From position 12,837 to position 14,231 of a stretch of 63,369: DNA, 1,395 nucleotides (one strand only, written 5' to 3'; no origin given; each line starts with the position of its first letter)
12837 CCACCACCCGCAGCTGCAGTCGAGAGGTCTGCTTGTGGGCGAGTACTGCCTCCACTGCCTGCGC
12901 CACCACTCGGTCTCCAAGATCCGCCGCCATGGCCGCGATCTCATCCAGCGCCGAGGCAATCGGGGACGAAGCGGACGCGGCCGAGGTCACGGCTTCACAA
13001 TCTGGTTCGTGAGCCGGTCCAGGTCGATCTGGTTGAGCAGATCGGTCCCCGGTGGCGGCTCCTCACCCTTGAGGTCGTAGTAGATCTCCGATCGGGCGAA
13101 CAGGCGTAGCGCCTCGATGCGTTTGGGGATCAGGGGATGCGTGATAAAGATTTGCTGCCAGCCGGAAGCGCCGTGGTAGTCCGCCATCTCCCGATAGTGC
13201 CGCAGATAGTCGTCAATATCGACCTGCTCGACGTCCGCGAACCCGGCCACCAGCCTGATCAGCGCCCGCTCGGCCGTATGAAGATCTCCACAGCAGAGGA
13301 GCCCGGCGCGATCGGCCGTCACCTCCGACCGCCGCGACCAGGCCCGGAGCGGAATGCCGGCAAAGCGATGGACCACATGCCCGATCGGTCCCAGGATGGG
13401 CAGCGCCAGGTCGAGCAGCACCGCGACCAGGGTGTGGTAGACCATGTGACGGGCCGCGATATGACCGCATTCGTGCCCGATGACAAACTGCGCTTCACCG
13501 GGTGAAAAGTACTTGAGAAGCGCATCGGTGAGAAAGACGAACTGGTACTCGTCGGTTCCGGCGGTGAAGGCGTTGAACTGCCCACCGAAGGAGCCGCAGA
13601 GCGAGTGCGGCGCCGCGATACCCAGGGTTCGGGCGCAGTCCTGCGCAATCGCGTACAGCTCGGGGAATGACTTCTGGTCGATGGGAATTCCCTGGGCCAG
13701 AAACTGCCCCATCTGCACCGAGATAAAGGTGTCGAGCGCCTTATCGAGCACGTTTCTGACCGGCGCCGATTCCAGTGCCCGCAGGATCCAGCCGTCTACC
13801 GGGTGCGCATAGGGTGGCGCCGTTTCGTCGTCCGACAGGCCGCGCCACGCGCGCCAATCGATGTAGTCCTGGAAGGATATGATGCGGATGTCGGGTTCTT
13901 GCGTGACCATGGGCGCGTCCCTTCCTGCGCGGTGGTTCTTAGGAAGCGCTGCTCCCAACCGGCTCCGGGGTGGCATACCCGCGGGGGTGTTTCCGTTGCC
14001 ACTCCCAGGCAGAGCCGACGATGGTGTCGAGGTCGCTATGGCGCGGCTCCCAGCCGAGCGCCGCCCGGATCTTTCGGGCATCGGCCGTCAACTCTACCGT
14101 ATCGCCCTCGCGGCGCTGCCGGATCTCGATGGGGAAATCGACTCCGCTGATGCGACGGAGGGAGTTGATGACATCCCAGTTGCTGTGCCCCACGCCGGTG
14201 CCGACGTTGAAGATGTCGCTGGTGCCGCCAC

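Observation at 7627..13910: Three dynamin-like GTPases with a translationally coupled M48 metallopeptidase: candidate protease-linked membrane-remodelling (or Eleos-like defence) module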

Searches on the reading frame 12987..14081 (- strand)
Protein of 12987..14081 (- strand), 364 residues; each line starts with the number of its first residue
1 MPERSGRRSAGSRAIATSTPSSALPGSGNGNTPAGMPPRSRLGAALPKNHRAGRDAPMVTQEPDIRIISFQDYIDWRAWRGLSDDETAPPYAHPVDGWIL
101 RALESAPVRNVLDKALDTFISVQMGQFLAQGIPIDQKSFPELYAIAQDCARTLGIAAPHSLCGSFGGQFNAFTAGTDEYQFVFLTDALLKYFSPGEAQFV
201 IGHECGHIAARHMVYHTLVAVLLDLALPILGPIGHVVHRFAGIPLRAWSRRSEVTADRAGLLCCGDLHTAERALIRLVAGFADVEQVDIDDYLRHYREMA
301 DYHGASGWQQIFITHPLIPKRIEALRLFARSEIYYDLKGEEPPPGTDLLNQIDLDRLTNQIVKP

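Call 3: search_protein_families(library=pfam, proteins=[window:12987-14081:-], max_evalue=0.01)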
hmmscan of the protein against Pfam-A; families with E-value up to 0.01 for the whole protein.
window:12987-14081:- (364 aa): 1 family
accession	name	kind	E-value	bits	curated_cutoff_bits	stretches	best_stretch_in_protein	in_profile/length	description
PF01435.24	Peptidase_M48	-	1.3e-26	94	20.3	1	138-326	3-183/186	Peptidase family M48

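Call 4: search_protein_families(library=padloc, proteins=[window:12987-14081:-], max_evalue=0.1)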
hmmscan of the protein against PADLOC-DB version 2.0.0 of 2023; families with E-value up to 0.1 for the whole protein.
window:12987-14081:- (364 aa): 0 families

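Call 5: search_protein_families(library=ncbifam, proteins=[window:12987-14081:-], max_evalue=0.01)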
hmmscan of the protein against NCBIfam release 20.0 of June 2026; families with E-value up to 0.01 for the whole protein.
window:12987-14081:- (364 aa): 8 families
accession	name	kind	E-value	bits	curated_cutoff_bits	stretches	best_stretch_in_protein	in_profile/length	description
NF002363.0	PRK01345.1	equivalog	4e-11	42.6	422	2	133-222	60-149/318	zinc metalloprotease HtpX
NF002669.0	PRK02391.1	equivalog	7.9e-11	41.6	341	2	119-226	56-163/298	zinc metalloprotease HtpX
NF002826.0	PRK03001.1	equivalog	1.2e-10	41.1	369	1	132-222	60-150/285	zinc metalloprotease HtpX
NF003965.0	PRK05457.1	equivalog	1.8e-10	40.7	245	1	142-220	79-157/285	protease HtpX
NF003425.0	PRK04897.1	equivalog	2.1e-08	33.8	355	1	129-232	69-171/298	zinc metalloprotease HtpX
NF002839.0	PRK03072.1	equivalog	1.2e-07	31.1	412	1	130-218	62-150/291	zinc metalloprotease HtpX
NF002775.0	PRK02870.1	equivalog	6.5e-06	25.6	285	1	169-227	144-203/338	zinc metalloprotease HtpX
NF002322.0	PRK01265.1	equivalog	0.00032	20.3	275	1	135-222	78-163/325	zinc metalloprotease HtpX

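Call 6: find_homologous_proteins(query=window:12987-13910:-, max_evalue=0.00001)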
Query window:12987-13910:- (307 aa): 652 proteins with E <= 0.00001 among 6131 candidates; the best 120 are listed.
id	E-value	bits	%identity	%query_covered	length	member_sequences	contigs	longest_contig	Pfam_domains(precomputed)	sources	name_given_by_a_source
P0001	1.1e-197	674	93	100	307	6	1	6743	PF01435.25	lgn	-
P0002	3.3e-174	597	83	100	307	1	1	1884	PF01435.25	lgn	-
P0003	1.6e-153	529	72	100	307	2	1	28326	PF01435.25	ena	-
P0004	2.5e-152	525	71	100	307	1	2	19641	PF01435.25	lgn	-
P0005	2.2e-151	522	70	100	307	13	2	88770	PF01435.25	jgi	jgi:hypothetical protein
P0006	2.8e-151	521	70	100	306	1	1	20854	PF01435.25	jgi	jgi:Zn-dependent protease with chaperone function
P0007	4.9e-149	514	70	100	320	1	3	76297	PF01435.25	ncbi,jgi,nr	ncbi:MAG: M48 family metallopeptidase [Chloroflexota bacterium]|nr:MAG: hypothetical protein DLM70_1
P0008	8.5e-149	513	69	100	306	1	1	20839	PF01435.25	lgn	-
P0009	1.5e-148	513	69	100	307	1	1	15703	PF01435.25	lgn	-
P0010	8.7e-143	494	68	98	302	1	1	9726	PF01435.25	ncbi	ncbi:MAG TPA: M48 family metallopeptidase, partial [Chloroflexota bacterium]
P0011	4.3e-140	485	64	100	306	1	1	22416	PF01435.25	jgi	jgi:Zn-dependent protease with chaperone function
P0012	5.5e-138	478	65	100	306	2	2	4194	PF01435.25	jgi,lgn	jgi:Zn-dependent protease with chaperone function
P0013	1.8e-136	473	66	98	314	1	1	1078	PF01435.25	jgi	jgi:Zn-dependent protease with chaperone function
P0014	6.8e-133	461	64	99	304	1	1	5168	PF01435.25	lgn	-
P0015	2.1e-132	459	64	100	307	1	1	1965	PF01435.25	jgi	jgi:Zn-dependent protease with chaperone function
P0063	1.3e-103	365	53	100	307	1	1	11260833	PF01435.25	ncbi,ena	-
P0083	6.2e-100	353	53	100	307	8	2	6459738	PF01435.25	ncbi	ncbi:M48 family metallopeptidase [Microcoleus sp.]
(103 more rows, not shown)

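Call 8: find_encoding_contigs(protein=P0005, flank=9000, max_places=2)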
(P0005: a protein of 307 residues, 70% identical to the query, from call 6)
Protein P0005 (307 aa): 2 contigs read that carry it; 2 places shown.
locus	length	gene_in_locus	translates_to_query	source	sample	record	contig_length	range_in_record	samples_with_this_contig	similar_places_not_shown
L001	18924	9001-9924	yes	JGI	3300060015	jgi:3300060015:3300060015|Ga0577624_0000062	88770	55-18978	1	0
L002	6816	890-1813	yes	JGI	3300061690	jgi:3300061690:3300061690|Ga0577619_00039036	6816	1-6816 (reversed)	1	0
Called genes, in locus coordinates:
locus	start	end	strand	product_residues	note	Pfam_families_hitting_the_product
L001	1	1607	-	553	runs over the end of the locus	?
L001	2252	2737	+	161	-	-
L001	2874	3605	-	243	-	-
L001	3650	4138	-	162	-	PF00877:NLPC_P60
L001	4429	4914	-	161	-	PF13302:Acetyltransf_3 (weak), PF00583:Acetyltransf_1, PF13527:Acetyltransf_9 (weak), PF13673:Acetyltransf_10, PF13508:Acetyltransf_7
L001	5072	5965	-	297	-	-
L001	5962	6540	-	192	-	PF07638:Sigma70_ECF (weak), PF04542:Sigma70_r2, PF08281:Sigma70_r4_2, PF04545:Sigma70_r4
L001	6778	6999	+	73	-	-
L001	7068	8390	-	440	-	PF00004:AAA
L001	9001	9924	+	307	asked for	PF01435:Peptidase_M48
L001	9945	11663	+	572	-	-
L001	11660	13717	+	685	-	PF00350:Dynamin_N, PF01926:MMR_HSR1 (faint), PF21808:Dynamin-like_hel_bact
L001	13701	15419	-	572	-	PF01926:MMR_HSR1 (faint), PF00350:Dynamin_N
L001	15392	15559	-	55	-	-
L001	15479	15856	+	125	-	-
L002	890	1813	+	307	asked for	PF01435:Peptidase_M48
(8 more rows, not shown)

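Call 9: find_encoding_contigs(protein=P0083, flank=9000, max_places=2)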
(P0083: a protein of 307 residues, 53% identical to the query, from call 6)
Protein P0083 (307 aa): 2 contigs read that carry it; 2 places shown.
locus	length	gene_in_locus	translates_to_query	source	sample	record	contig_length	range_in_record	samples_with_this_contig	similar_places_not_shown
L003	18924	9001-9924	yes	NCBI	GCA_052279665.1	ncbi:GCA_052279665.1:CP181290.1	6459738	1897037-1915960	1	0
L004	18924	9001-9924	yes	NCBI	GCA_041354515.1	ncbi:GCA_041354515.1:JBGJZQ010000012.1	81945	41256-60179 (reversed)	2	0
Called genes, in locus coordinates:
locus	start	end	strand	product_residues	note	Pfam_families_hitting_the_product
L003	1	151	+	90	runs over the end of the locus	-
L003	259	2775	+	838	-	PF00690:Cation_ATPase_N, PF00122:E1-E2_ATPase, PF00702:Hydrolase, PF13246:Cation_ATPase, PF00689:Cation_ATPase_C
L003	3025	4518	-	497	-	-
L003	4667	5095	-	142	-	-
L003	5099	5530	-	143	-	-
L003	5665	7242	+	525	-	PF00224:PK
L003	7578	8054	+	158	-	-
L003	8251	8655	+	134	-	-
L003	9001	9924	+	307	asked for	PF01435:Peptidase_M48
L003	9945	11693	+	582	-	-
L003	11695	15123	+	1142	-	PF00350:Dynamin_N, PF01926:MMR_HSR1 (weak), PF04548:AIG1 (faint), PF00350:Dynamin_N, PF01926:MMR_HSR1 (weak), PF21808:Dynamin-like_hel_bact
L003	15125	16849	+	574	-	PF00009:GTP_EFTU (faint), PF00350:Dynamin_N, PF01926:MMR_HSR1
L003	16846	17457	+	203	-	-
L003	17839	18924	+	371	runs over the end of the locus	PF00881:Nitroreductase (faint)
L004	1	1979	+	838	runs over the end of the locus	PF00690:Cation_ATPase_N, PF00122:E1-E2_ATPase, PF00702:Hydrolase, PF13246:Cation_ATPase, PF00689:Cation_ATPase_C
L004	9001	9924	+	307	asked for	PF01435:Peptidase_M48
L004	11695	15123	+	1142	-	PF00350:Dynamin_N, PF01926:MMR_HSR1 (weak), PF04548:AIG1 (faint), PF00350:Dynamin_N, PF01926:MMR_HSR1 (weak), PF21808:Dynamin-like_hel_bact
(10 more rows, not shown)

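Call 10: find_encoding_contigs(protein=P0063, flank=9000, max_places=2)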
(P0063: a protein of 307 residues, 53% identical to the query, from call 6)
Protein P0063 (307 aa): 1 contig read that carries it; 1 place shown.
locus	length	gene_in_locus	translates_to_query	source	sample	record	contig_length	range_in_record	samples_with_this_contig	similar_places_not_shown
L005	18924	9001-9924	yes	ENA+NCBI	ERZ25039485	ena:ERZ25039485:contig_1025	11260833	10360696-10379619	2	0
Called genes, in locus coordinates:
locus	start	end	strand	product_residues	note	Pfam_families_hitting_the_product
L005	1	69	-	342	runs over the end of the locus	PF00528:BPD_transp_1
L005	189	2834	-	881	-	PF01547:SBP_bac_1, PF13416:SBP_bac_8, PF00528:BPD_transp_1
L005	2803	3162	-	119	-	-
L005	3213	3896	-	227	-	PF00392:GntR, PF07729:FCD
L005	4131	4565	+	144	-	-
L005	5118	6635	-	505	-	PF13541:ChlI, PF00158:Sigma54_activat (faint), PF01078:Mg_chelatase, PF07728:AAA_5 (weak), PF00493:MCM (weak), PF13335:Mg_chelatase_C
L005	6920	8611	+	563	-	PF00989:PAS, PF08448:PAS_4, PF13426:PAS_9, PF00989:PAS, PF08448:PAS_4, PF13426:PAS_9, PF00512:HisKA, PF02518:HATPase_c, +2 more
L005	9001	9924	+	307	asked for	PF01435:Peptidase_M48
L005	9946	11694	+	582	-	-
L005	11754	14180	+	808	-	PF00009:GTP_EFTU (faint), PF00350:Dynamin_N, PF01926:MMR_HSR1 (weak), PF21808:Dynamin-like_hel_bact, PF17032:Zn_ribbon_15 (faint), PF12773:DZR, PF13240:Zn_Ribbon_1 (weak)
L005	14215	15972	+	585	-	PF13240:Zn_Ribbon_1 (weak), PF00009:GTP_EFTU (faint), PF00350:Dynamin_N, PF01926:MMR_HSR1 (weak)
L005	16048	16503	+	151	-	PF13384:HTH_23, PF13551:HTH_29, PF13565:HTH_32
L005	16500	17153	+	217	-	PF13358:DDE_3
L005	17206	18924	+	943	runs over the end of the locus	PF19960:EAD7, PF00350:Dynamin_N, PF01926:MMR_HSR1 (faint), PF21808:Dynamin-like_hel_bact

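Call 13: search_solved_structures(query=window:12987-13910:-, max_evalue=0.01)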
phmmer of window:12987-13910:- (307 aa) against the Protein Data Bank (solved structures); distinct sequences matched with E-value up to 0.01: 0.

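Call 18: find_related_loci(query=A3, collection=genome_contigs, flank=10000)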
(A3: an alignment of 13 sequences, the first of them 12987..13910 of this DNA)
Query A3 (307 aa) in genome_contigs; peptide patterns used: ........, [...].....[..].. (x = any residue, [..] = any of these).
399 stretches matched a pattern; 352 encode a relative of the query (tblastn E <= 1e-3); the best 80 are kept; 80 distinct loci.
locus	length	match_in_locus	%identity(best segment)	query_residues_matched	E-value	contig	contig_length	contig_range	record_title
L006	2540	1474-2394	72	1-307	1e-168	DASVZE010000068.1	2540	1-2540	MAG TPA_asm: Chloroflexota bacterium isolate SMAG_U2620 k141_718881, whole genome shotgun sequence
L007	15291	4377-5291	70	1-305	1e-147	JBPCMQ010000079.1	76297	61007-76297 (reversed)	MAG: Chloroflexota bacterium isolate TH_ant_mag_108 S1Ck127_8631780_flag_1_multi_12.9984_len_76297, whole genome shotgun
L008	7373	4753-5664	63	1-307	6e-132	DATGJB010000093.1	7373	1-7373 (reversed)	MAG TPA_asm: Chloroflexota bacterium isolate SMAG_U9822 k141_1284110, whole genome shotgun sequence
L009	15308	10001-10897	62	7-305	6e-128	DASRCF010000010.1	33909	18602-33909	MAG TPA_asm: Chloroflexota bacterium isolate SMAG_U9946 k141_153387, whole genome shotgun sequence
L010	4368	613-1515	60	7-307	1e-124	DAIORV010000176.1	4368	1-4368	MAG TPA_asm: Chloroflexota bacterium isolate CTOTU41356 NODE_19359_length_4368_cov_6.006956, whole genome shotgun sequen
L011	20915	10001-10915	61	1-307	3e-121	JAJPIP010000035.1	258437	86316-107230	MAG: Proteobacteria bacterium isolate Centralia_MAG_338 k107_23882065, whole genome shotgun sequence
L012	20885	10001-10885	55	13-307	2e-109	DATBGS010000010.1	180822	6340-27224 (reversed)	MAG TPA_asm: Ktedonobacterales bacterium isolate SMAG_U3844 k141_3954874, whole genome shotgun sequence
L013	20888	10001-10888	56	12-307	4e-109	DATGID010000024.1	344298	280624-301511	MAG TPA_asm: Ktedonobacterales bacterium isolate SMAG_U9798 k141_834075, whole genome shotgun sequence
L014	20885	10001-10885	54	13-307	2e-107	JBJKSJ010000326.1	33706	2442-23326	MAG: Ktedonobacterales bacterium isolate Bin_8 S1Ck127_2861869_flag_0_multi_8.5508_len_33706, whole genome shotgun seque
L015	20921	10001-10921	53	1-307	3e-107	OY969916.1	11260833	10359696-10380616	MAG: uncultured Chloroflexia bacterium isolate MFD01916.bin.3.39 genome assembly, chromosome: 1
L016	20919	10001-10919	63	1-307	7e-116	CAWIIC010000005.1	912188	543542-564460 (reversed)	MAG: uncultured proteobacterium isolate MFD05502.bin.2.114 genome assembly, contig: contig_2449, whole genome shotgun se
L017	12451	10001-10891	52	11-307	2e-100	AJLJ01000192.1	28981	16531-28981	Fischerella muscicola SAG 1427-1 = PCC 73103 contig00200, whole genome shotgun sequence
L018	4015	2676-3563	51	11-305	3e-99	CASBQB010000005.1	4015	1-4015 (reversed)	MAG: uncultured cyanobacterium isolate PMM_0086 genome assembly, contig: PMM_0086_000000000005, whole genome shotgun seq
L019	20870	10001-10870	44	11-305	2e-79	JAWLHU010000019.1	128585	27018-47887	MAG: Symbiobacteriaceae bacterium isolate 30dZY2.bin.8 NODE_277_length_128585_cov_36.921657, whole genome shotgun sequen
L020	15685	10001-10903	42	1-307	4e-78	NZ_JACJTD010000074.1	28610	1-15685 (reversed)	Nostoc foliaceum FACHB-393 contig74, whole genome shotgun sequence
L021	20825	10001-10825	44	31-306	2e-76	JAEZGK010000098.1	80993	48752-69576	MAG: Bacillota bacterium isolate OH_CBrB_92 k127_2338852, whole genome shotgun sequence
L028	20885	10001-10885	40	12-306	2e-69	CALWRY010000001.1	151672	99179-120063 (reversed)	MAG: uncultured Enterocloster sp. isolate BRZ_CR__bin7 genome assembly, contig: BRZ_CR__NODE_116_length_151672_cov_5.143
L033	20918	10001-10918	40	1-306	2e-67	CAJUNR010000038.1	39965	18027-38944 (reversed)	MAG TPA_asm: uncultured Lachnospiraceae bacterium isolate MGBC159988 genome assembly, contig: MGBC159988.38, whole genom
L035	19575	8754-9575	39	30-306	8e-67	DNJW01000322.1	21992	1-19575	MAG TPA_asm: Lachnospiraceae bacterium isolate UBA11962 contig_32836, whole genome shotgun sequence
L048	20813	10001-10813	39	31-303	7e-62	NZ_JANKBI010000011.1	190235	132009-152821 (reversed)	Murimonas intestini strain DSM 26524 NODE_11_length_190235_cov_11.594111, whole genome shotgun sequence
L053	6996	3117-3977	35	12-303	9e-59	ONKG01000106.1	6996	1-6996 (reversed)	uncultured Lachnospiraceae bacterium isolate RUG375 genome assembly, contig: scaffold_5796, whole genome shotgun sequenc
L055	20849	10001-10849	36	21-306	3e-55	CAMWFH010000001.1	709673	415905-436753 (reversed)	MAG TPA_asm: uncultured Clostridia bacterium isolate SRR13528209_bin.2_metawrap_v1.3_MAG genome assembly, contig: NODE.1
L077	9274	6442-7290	33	13-305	3e-45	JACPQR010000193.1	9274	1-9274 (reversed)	MAG: Deltaproteobacteria bacterium isolate NC_groundwater_658_Ag_B-0.1um_70_50 B_1_S1_Biohub_coassembly_k141_4403348, wh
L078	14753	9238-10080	33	32-306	3e-45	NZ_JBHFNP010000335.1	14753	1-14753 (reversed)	Microseira sp. BLCC-F43 bin1.fa-335, whole genome shotgun sequence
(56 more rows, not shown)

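Call 28: search_solved_structures(query=L078:6935-9025:+, max_evalue=0.001)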
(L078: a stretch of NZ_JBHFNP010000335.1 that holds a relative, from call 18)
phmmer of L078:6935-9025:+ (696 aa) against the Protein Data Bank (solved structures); distinct sequences matched with E-value up to 0.001: 13.
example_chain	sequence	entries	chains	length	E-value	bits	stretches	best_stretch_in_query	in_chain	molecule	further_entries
2j68_A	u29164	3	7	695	1.1e-33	119.9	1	53-322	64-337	BACTERIAL DYNAMIN-LIKE PROTEIN | DYNAMIN FAMILY PROTEIN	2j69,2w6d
5owv_C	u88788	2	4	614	2.4e-12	49.5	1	57-240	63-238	GTP-binding protein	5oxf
5owv_A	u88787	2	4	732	9.6e-10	40.9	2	42-121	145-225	GTP-binding protein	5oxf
6j72_A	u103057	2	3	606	6.3e-07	31.5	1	46-207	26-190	Isoniazid inducible gene protein IniA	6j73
6jfk_A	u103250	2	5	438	4.1e-06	28.9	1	41-313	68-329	Mitofusin-2,cDNA FLJ57997, highly similar to Transmembrane GTPase MFN2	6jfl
6jfm_A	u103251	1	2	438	2.8e-05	26.1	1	41-313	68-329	Mitofusin-2,Mitofusin-2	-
9kff_A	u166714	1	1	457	4.5e-05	25.4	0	46-98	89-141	Mitofusin FZO1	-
9kfd_A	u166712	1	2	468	4.9e-05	25.3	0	46-98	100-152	Mitofusin FZO1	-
9kfe_A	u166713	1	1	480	5.7e-05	25.1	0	46-98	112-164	Mitofusin FZO1,Mitofusin FZO1,Fzo1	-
9em9_A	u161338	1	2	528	0.0003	22.7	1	42-156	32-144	Slr0869 protein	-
5goe_A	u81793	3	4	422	0.0004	22.3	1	28-284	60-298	Mitofusin-1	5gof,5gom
5go4_A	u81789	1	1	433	0.0005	22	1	28-285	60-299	Mitofusin-1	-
5gnt_A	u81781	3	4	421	0.00064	21.6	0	28-250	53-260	Mitofusin-1 | Mitofusin-1,Mitofusin-1 fusion protein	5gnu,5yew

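Call 31: search_solved_structures(query=A3, max_evalue=10)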
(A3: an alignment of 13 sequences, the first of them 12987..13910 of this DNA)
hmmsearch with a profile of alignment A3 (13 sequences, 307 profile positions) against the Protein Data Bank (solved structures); distinct sequences matched with E-value up to 10: 3.
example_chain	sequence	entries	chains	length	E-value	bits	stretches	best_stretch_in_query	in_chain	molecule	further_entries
3cqb_A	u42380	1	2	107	2.4e-08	36.9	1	87-163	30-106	Probable protease htpX homolog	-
4il3_A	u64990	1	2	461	0.066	15.7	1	111-167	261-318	Ste24p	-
6rz0_A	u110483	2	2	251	1.5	11.2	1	132-244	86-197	Hydroxyacylglutathione hydrolase GloB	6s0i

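Call 43: predict_structure(alignment_id=A4)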
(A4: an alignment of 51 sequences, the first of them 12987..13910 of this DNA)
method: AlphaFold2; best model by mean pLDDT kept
length: 307 residues; sequences in the alignment: 51
mean_pLDDT: 80.8   pTM: 0.83
mean pLDDT of the five models: 80.8, 79.7, 79.5, 78.3, 76.7
residues with pLDDT >= 90: 117; 70-90: 117; 50-70: 55; < 50: 18
segments of 3 or more residues with pLDDT < 50: 1-10, 22-28
pLDDT, mean of each block of 10 residues (from residue 1): 38 54 48 81 70 69 76 89 93 91 83 80 84 88 95 79 63 66 72 90 97 95 89 95 80 80 96 95 90 93 84
secondary structure, 60 per line:
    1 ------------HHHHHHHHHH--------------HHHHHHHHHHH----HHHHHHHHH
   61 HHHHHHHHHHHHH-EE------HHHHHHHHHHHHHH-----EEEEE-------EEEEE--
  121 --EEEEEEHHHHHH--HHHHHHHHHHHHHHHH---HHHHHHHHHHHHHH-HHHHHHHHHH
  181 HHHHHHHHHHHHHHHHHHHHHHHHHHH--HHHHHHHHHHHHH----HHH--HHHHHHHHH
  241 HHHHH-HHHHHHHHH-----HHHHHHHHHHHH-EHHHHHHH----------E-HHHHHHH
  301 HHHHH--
elements in order: H13-22 H37-47 H52-73 H83-96 E102-106 E114-118 E123-128 H129-134 H137-152 H156-169 H171-207 H210-222 H232-245 H247-255 H261-272 H275-281 H294-305

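Call 46: fold_search(model_id=the predicted structure, library=pdb)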
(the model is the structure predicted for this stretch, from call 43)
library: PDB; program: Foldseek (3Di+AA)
matches with E <= 10: 99; with E <= 0.001: 3
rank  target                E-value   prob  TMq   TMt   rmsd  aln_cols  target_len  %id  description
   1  4aw6_D                2.4e-04  1.00  0.41  0.32  10.0       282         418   18  Crystal structure of the human nuclear membrane zinc metalloprotease ZMPSTE24 (FACE1) (released 2012-07-25)
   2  4aw6_B                3.2e-04  1.00  0.46  0.35   9.7       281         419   18  Crystal structure of the human nuclear membrane zinc metalloprotease ZMPSTE24 (FACE1) (released 2012-07-25)
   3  4aw6_A                4.1e-04  1.00  0.46  0.34   8.1       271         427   19  Crystal structure of the human nuclear membrane zinc metalloprotease ZMPSTE24 (FACE1) (released 2012-07-25)
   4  4il3_A                1.4e-03  1.00  0.38  0.29  11.5       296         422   17  Crystal Structure of S. mikatae Ste24p (released 2013-02-20)
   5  2ypt_E                1.8e-03  1.00  0.43  0.33  10.0       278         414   19  Crystal structure of the human nuclear membrane zinc metalloprotease ZMPSTE24 mutant (E336A) in complex with a synthet (released 2012-12-05)
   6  4il3_B                2.5e-03  1.00  0.37  0.27  12.1       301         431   16  Crystal Structure of S. mikatae Ste24p (released 2013-02-20)
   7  3cqb_B                1.7e-02  1.00  0.22  0.63   2.7        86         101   28  Crystal structure of heat shock protein HtpX domain from Vibrio parahaemolyticus RIMD 2210633 (released 2008-05-27)
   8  3cqb_A                6.5e-02  1.00  0.20  0.56   1.6        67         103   30  Crystal structure of heat shock protein HtpX domain from Vibrio parahaemolyticus RIMD 2210633 (released 2008-05-27)
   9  8exq_A                1.2e-01  0.98  0.35  0.21   6.3       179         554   14  Cryo-EM structure of S. aureus BlaR1 with C1 symmetry (released 2023-01-11)
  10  6ait_B                2.1e-01  0.82  0.30  0.23  12.7       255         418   16  Crystal structure of E. coli BepA (released 2018-12-26)
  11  4jix_A                2.4e-01  0.99  0.20  0.53   2.6        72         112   12  Crystal structure of the metallopeptidase zymogen of Methanocaldococcus jannaschii jannalysin (released 2013-06-12)
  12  4qhf                  2.8e-01  0.85  0.20  0.52  11.8       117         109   15  Crystal structure of Methanocaldococcus jannaschii monomeric selecase (released 2014-07-16)
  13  4jix_B                3.1e-01  0.99  0.20  0.55   2.6        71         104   13  Crystal structure of the metallopeptidase zymogen of Methanocaldococcus jannaschii jannalysin (released 2013-06-12)
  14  6ait_A                3.5e-01  0.72  0.31  0.24  12.9       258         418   16  Crystal structure of E. coli BepA (released 2018-12-26)
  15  8exr_A                4.7e-01  0.82  0.37  0.46  16.2       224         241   12  Cryo-EM structure of S. aureus BlaR1 TM and zinc metalloprotease domain (released 2023-01-11)
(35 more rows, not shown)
